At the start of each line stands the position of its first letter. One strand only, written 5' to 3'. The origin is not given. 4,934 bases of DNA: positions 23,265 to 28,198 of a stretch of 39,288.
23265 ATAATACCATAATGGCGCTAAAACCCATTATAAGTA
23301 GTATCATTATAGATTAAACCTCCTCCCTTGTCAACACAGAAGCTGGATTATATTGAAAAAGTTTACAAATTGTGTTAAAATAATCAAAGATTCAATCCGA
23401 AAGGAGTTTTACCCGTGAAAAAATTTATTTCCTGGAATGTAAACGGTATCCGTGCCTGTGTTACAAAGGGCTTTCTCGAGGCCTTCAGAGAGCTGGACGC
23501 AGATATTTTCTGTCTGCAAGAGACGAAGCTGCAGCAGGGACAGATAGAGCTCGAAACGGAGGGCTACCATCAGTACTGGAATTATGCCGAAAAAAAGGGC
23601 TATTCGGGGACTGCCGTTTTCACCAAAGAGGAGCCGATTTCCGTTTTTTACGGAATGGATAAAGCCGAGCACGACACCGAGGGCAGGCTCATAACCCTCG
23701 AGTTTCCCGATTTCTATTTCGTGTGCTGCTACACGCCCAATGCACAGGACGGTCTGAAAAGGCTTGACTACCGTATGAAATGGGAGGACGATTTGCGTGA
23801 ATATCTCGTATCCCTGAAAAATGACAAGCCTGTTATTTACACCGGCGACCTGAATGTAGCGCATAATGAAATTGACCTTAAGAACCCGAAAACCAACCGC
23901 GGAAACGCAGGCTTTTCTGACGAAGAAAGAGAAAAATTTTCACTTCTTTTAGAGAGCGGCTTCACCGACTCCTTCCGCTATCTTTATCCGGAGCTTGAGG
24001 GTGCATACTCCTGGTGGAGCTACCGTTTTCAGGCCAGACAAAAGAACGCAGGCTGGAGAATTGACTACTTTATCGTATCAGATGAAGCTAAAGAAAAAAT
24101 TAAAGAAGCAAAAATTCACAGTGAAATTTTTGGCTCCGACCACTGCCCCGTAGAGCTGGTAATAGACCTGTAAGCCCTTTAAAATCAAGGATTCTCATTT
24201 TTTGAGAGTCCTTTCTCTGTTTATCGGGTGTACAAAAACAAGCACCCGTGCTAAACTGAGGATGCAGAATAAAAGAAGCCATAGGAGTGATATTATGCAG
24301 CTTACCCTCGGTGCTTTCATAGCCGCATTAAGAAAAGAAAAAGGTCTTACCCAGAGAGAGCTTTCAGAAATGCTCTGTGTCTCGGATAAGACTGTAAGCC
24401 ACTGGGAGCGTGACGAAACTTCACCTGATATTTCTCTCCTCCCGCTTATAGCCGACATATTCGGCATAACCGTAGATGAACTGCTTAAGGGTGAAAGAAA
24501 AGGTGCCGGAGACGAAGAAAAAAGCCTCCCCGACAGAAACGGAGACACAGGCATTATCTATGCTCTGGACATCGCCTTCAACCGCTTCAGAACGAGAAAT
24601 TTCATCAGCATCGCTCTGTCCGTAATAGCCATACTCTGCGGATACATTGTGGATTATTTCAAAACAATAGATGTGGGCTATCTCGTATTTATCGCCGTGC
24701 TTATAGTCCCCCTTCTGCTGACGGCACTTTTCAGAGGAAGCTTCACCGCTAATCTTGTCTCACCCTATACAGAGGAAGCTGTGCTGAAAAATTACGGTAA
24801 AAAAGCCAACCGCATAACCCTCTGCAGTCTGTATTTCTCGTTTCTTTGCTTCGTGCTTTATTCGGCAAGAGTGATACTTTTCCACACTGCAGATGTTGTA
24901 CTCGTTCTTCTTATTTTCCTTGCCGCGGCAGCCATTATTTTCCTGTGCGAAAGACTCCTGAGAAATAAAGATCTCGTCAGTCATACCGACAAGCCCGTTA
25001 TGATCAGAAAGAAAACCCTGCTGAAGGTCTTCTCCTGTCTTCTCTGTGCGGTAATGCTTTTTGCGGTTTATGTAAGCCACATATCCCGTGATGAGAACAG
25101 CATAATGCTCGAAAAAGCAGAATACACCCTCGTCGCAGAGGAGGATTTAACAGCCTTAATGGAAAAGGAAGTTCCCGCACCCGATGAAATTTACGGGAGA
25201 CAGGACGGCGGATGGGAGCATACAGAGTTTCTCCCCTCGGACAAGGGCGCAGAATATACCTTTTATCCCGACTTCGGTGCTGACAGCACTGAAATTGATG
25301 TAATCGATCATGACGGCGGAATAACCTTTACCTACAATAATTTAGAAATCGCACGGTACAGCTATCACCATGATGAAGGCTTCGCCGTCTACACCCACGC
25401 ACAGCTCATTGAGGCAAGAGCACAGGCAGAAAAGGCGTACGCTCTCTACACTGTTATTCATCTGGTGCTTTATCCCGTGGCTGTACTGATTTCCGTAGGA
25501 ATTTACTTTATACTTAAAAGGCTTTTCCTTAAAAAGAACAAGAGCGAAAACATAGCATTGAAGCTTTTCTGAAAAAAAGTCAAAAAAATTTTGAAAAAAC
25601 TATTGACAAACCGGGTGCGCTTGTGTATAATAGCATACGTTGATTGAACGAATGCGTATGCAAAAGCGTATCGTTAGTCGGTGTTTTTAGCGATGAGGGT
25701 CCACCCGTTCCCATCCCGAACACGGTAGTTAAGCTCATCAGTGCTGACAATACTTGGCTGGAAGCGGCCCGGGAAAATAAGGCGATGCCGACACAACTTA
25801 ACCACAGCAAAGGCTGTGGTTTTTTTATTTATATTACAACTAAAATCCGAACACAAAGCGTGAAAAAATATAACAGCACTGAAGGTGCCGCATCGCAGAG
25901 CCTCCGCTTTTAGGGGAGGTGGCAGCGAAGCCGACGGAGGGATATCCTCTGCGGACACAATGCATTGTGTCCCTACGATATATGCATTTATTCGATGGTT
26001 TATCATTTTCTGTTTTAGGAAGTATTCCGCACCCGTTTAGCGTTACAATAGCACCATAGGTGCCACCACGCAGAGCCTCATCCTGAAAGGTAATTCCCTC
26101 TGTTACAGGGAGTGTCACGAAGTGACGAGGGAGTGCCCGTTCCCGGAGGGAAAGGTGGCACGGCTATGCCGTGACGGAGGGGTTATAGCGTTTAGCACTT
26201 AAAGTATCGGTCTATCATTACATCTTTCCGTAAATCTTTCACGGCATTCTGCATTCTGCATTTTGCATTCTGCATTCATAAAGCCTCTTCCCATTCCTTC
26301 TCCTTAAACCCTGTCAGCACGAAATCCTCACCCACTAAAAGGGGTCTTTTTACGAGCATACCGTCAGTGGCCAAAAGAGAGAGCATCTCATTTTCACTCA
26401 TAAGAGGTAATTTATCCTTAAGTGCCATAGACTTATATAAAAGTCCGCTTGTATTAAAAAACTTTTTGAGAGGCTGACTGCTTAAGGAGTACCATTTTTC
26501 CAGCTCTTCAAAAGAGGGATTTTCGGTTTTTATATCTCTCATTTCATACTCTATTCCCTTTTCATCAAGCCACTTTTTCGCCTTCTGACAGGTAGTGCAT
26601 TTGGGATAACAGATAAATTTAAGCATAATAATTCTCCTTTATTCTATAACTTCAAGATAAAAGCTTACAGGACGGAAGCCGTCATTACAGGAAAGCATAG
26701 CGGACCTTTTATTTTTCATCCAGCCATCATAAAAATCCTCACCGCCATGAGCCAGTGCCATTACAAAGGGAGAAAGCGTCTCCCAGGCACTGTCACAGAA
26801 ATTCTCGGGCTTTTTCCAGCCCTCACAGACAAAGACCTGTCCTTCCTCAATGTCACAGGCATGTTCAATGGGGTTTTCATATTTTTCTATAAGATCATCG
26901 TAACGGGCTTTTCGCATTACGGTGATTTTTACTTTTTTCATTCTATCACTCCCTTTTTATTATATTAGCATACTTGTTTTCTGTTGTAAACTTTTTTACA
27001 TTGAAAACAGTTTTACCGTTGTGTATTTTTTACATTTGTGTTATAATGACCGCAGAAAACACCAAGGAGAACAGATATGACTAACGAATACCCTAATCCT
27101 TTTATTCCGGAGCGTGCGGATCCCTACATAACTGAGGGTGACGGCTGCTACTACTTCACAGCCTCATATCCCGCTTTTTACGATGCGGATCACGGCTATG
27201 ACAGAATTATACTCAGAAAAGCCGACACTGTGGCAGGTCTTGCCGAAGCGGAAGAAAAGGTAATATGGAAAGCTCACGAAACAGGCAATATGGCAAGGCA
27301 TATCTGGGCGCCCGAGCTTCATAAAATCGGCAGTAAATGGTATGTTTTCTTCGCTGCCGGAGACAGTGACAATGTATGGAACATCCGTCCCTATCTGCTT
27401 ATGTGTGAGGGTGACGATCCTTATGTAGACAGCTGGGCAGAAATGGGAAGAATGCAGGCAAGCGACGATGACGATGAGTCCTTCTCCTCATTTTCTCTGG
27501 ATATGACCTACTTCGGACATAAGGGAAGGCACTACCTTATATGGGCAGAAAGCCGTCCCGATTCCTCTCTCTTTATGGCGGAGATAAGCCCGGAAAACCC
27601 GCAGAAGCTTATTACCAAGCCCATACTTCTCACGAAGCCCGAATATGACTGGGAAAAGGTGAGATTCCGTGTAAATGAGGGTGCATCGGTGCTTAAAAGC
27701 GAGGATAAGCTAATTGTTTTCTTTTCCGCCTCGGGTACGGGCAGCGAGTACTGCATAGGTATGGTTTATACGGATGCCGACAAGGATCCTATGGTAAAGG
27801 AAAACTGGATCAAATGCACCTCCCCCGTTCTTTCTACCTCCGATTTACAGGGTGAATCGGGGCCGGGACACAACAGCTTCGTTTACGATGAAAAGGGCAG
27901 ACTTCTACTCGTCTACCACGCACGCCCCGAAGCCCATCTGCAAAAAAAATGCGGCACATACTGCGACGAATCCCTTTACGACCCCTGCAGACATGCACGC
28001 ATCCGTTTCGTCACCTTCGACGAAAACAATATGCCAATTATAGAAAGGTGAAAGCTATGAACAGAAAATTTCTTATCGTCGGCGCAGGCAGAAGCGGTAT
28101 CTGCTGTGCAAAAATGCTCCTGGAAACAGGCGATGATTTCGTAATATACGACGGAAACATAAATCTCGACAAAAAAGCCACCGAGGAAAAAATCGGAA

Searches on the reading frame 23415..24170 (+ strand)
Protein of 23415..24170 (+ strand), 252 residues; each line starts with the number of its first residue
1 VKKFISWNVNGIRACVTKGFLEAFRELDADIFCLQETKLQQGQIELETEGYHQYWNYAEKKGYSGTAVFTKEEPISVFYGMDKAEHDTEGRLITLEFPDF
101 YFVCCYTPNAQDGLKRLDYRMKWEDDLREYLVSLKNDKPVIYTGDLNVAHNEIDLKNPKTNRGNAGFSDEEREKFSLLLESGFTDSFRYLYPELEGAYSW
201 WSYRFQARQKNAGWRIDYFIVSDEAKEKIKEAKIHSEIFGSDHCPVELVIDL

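Call 30: search_protein_families(library=pfam, proteins=[window:23415-24170:+])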
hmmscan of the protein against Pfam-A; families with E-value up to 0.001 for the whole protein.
window:23415-24170:+ (252 aa): 2 families
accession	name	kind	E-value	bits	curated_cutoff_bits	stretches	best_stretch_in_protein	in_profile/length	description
PF03372.29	Exo_endo_phos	-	1.6e-31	110.2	24.5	1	5-243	1-225/225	Endonuclease/Exonuclease/phosphatase family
PF14529.12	Exo_endo_phos_2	-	0.00012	22.4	27.4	0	101-154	2-47/117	Endonuclease-reverse transcriptase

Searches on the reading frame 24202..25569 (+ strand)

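Call 30: search_protein_families(library=pfam, proteins=[window:24202-25569:+])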
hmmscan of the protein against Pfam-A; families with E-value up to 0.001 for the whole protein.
window:24202-25569:+ (456 aa): 4 families
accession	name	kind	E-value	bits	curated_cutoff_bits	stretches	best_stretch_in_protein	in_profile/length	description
PF01381.28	HTH_3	-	6.4e-16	58.6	23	1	40-94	1-55/55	Helix-turn-helix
PF13560.12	HTH_31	-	3.6e-10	40.4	27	1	36-94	2-61/64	Helix-turn-helix domain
PF12844.13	HTH_19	-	9.8e-09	35.4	30.2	1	37-98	1-62/64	Helix-turn-helix domain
PF13443.12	HTH_26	-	0.00018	22.1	22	1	43-96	5-59/63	Cro/C1-type HTH DNA-binding domain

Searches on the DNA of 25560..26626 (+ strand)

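Call 9: search_rna_families(source=window, start=25560, end=26300, threshold=evalue, max_evalue=10)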
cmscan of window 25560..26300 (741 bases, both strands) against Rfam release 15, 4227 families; matches with E-value up to 10: 5.
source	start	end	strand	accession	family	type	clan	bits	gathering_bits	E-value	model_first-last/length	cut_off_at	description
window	25677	25793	+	RF00001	5S_rRNA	Gene; rRNA;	CL00113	84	38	2.3e-18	1-120/120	no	5S ribosomal RNA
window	25793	25888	+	RF02544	mt-tmRNA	Gene;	CL00001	19.4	65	1.8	1-77/77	no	Mitochondrion-encoded tmRNA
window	26049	26164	-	RF00223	IRES_Bip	Cis-reg; IRES;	-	16.1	40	0.014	1-263/263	no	bip internal ribosome entry site (IRES)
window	25862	25954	+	RF00516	ylbH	Cis-reg; leader;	-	13.9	50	2.6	1-122/122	no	ylbH leader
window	25645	25797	+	RF02456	Diantho_3_UTR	Cis-reg;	-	11.1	100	4.2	1-205/205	no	Dianthovirus RNA2 3'UTR stem loops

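Call 55: search_dna_similar(query=window:25860-26278:+, collection=phages, mode=distant, max_evalue=0.001, max_rows=10)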
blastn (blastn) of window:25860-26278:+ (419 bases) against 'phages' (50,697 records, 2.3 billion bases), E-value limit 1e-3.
No match.

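Call 78: search_rna_families(sources=[L001, L002, L004, L005, L020, L026], threshold=gathering)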
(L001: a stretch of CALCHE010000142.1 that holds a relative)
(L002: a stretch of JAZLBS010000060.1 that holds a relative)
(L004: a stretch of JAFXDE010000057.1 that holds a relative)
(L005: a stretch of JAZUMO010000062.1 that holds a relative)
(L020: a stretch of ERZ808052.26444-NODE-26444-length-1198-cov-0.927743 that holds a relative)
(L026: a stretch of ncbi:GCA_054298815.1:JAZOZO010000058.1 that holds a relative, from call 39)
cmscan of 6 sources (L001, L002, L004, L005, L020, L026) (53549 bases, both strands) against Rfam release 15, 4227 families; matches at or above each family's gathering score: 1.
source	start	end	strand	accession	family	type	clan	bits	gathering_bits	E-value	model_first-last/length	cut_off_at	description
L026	10638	10754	-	RF00001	5S_rRNA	Gene; rRNA;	CL00113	82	38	5.7e-16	1-120/120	no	5S ribosomal RNA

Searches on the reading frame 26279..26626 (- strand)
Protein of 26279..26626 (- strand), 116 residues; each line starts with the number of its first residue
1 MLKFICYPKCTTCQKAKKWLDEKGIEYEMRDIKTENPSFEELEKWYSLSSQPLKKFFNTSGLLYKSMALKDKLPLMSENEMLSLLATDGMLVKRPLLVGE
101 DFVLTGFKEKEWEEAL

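Call 30: search_protein_families(library=pfam, proteins=[window:26279-26626:-])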
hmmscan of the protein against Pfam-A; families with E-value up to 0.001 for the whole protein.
window:26279-26626:- (116 aa): 2 families
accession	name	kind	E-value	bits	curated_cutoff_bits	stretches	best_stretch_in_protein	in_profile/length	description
PF03960.21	ArsC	-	2.9e-15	56.8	24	1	7-114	3-78/79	ArsC family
PF00462.30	Glutaredoxin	-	2e-07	31.6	22.9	1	8-47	7-46/60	Glutaredoxin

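Call 37: find_homologous_proteins(query=window:26279-26626:-, max_evalue=1e-30)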
Query window:26279-26626:- (116 aa): 7995 proteins with E <= 1e-30 among 8000 candidates; the best 120 are listed.
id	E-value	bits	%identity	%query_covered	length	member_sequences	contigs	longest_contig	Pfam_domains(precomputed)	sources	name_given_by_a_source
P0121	8.2e-71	254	100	100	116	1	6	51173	PF00462.31,PF03960.22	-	-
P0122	2.7e-64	233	91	100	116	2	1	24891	PF00462.31,PF03960.22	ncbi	-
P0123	5.5e-64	232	89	100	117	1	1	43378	PF00462.31,PF03960.22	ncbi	-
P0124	4.3e-63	229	86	100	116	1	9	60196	PF00462.31,PF03960.22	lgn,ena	-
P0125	4.6e-63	229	86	100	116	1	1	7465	PF00462.31,PF03960.22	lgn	-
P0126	2.5e-62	226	86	100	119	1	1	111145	PF00462.31,PF03960.22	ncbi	-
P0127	2.5e-62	226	87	100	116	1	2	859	PF00462.31,PF03960.22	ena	-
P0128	2.7e-62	226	85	99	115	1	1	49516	PF00462.31,PF03960.22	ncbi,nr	ncbi:MAG: arsenate reductase family protein [Clostridia bacterium]|nr:arsenate reductase family prot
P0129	3.7e-62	226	85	100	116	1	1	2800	PF00462.31,PF03960.22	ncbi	-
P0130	4.7e-62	225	86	98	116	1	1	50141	PF00462.31,PF03960.22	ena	-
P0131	5.2e-62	225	87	100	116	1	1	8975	PF00462.31,PF03960.22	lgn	-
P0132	5.7e-62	225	86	100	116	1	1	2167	PF00462.31,PF03960.22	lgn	-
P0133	5.9e-62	225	87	100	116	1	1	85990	PF00462.31,PF03960.22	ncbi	-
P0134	6.3e-62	225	88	100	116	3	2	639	PF00462.31,PF03960.22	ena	-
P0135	7.3e-62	225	86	100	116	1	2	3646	PF00462.31,PF03960.22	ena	-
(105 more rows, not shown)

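Call 38: find_encoding_contigs(protein=P0123, flank=10000, max_places=1)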
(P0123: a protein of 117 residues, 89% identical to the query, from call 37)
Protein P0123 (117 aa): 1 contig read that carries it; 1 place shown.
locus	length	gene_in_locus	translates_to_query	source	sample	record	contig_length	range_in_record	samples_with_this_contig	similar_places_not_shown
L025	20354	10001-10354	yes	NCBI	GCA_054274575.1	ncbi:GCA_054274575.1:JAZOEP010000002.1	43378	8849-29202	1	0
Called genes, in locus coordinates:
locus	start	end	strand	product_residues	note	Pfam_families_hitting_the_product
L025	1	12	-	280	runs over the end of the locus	PF02811:PHP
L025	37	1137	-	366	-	-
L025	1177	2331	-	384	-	PF00710:Asparaginase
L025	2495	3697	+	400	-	-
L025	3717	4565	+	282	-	PF04055:Radical_SAM, PF13353:Fer4_12 (weak)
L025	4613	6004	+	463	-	PF01336:tRNA_anti-codon, PF00152:tRNA-synt_2, PF01409:tRNA-synt_2d (faint)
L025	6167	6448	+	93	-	-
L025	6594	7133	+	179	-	PF04014:MazE_antitoxin, PF15714:SpoVT_C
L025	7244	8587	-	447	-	PF21799:MurD-like_N, PF08245:Mur_ligase_M, PF02875:Mur_ligase_C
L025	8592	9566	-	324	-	PF04616:Glyco_hydro_43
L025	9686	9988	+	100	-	-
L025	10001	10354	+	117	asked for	PF00462:Glutaredoxin (weak), PF03960:ArsC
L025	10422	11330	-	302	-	-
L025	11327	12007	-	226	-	-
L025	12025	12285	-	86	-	PF17032:Zn_ribbon_15 (weak)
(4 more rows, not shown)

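Call 39: find_encoding_contigs(protein=P0122, flank=10000, max_places=1)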
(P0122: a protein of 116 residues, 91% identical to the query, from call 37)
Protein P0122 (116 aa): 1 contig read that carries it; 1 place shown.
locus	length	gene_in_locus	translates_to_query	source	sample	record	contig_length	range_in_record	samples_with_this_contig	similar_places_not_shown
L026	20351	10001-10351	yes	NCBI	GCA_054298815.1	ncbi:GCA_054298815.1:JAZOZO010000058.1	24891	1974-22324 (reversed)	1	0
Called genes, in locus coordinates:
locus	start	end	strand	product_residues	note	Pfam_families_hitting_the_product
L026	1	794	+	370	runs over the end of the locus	PF03977:OAD_beta (weak)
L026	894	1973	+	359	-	PF22847:Glyco_hydro_43_rel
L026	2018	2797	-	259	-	-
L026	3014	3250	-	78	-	PF04542:Sigma70_r2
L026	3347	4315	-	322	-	PF01966:HD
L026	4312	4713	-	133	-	PF00636:Ribonuclease_3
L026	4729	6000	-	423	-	PF01018:GTP1_OBG, PF01926:MMR_HSR1, PF02421:FeoB_N (weak), PF09269:DUF1967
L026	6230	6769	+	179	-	PF04014:MazE_antitoxin, PF15714:SpoVT_C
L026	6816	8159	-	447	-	PF21799:MurD-like_N, PF08245:Mur_ligase_M, PF02875:Mur_ligase_C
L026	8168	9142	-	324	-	PF04616:Glyco_hydro_43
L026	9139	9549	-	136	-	-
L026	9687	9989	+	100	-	-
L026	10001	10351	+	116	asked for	PF00462:Glutaredoxin (weak), PF03960:ArsC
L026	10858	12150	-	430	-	PF01381:HTH_3, PF12844:HTH_19, PF13560:HTH_31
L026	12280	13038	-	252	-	PF03372:Exo_endo_phos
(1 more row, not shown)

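Call 40: find_encoding_contigs(protein=P0133, flank=10000, max_places=1)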
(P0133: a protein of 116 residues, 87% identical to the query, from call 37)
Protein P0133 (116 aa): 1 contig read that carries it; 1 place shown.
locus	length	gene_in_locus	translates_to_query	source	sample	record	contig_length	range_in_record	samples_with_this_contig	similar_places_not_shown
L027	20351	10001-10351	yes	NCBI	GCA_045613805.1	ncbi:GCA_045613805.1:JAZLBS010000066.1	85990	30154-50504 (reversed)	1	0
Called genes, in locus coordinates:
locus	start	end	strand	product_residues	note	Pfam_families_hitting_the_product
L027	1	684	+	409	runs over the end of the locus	PF07690:MFS_1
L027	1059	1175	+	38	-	-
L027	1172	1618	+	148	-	-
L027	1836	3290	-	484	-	-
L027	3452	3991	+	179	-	PF04014:MazE_antitoxin, PF15714:SpoVT_C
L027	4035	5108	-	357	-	PF16927:HisKA_7TM, PF08281:Sigma70_r4_2 (weak), PF00196:GerE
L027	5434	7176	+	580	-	PF00041:fn3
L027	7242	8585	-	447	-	PF21799:MurD-like_N, PF08245:Mur_ligase_M, PF02875:Mur_ligase_C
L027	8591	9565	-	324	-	PF04616:Glyco_hydro_43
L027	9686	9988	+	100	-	-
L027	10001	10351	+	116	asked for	PF00462:Glutaredoxin, PF03960:ArsC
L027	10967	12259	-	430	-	PF01381:HTH_3, PF12844:HTH_19, PF13560:HTH_31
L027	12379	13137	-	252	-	PF03372:Exo_endo_phos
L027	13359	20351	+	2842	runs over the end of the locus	PF02368:Big_2 (weak), PF02368:Big_2, PF02368:Big_2, PF02368:Big_2, PF02368:Big_2, PF02368:Big_2, PF26182:Ig_NUP210_5th, PF02368:Big_2, +7 more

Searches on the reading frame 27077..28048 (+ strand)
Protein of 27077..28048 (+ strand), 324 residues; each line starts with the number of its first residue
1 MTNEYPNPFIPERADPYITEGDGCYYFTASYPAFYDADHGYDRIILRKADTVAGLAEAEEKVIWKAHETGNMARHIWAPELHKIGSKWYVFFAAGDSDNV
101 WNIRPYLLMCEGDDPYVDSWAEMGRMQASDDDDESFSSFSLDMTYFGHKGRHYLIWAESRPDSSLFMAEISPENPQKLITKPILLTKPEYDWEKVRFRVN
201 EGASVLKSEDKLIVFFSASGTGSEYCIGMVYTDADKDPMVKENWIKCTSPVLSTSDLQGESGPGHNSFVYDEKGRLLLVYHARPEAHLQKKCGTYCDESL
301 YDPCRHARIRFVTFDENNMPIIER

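Call 30: search_protein_families(library=pfam, proteins=[window:27077-28048:+])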
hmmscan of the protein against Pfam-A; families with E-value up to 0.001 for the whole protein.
window:27077-28048:+ (324 aa): 1 family
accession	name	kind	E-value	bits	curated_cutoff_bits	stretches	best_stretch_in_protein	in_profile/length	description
PF04616.20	Glyco_hydro_43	-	1.4e-40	139.9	32.2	1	5-320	1-288/288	Glycosyl hydrolases family 43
